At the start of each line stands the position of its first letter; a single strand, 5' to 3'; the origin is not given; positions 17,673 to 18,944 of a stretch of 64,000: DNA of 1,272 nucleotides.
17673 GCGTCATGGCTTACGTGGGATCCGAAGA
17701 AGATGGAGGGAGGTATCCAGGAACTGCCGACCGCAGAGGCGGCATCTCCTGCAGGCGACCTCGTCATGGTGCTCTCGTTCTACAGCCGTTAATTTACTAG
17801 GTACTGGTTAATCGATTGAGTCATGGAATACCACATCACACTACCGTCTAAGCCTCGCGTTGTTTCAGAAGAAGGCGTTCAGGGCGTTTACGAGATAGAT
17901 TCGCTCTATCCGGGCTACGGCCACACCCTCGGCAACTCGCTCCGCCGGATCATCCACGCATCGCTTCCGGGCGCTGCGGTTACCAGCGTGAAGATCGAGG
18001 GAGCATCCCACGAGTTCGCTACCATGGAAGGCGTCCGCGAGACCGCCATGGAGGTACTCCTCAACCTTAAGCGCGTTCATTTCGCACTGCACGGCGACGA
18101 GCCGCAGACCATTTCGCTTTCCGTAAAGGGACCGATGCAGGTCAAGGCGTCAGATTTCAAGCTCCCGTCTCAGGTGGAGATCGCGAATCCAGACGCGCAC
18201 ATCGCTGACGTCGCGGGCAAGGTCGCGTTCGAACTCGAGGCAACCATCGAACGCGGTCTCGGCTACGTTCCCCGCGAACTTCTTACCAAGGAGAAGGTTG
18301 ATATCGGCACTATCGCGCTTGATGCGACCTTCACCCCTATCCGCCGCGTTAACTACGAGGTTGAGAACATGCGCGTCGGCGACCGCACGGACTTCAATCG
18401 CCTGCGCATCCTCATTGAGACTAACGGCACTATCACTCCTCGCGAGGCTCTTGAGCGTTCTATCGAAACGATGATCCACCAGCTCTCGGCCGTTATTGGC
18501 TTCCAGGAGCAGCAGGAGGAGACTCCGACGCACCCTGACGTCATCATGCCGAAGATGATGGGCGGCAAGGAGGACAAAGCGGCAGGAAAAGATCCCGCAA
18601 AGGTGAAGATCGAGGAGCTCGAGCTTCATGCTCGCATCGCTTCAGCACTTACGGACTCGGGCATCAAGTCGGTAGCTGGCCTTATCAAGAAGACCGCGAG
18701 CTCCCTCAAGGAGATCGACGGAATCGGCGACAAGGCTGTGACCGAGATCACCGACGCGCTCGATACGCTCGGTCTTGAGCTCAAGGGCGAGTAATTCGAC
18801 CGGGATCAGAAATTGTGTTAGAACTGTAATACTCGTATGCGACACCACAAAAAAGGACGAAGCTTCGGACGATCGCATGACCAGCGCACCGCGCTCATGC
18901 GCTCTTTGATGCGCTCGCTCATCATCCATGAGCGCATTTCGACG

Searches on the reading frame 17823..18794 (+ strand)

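Call 40: search_protein_families(library=pfam, proteins=[window:17823-18794:+], max_evalue=0.001)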
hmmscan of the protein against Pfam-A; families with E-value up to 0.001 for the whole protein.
window:17823-18794:+ (323 aa): 5 families
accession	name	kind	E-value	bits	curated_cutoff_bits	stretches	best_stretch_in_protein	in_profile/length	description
PF01000.31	RNA_pol_A_bac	-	6.6e-29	101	33.9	1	56-171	1-119/119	RNA polymerase Rpb3/RpoA insert domain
PF01193.29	RNA_pol_L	-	4.8e-20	71.5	24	1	30-221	5-74/74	RNA polymerase Rpb3/Rpb11 dimerisation domain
PF03118.21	RNA_pol_A_CTD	-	8.7e-12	45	23.8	1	252-314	4-66/67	Bacterial RNA polymerase, alpha chain C terminal domain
PF13656.11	RNA_pol_L_2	-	4.5e-05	23.5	27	0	192-224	40-72/75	RNA polymerase Rpb3/Rpb11 dimerisation domain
PF14520.12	HHH_5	-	0.00098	20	27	0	271-313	13-55/57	Helix-hairpin-helix domain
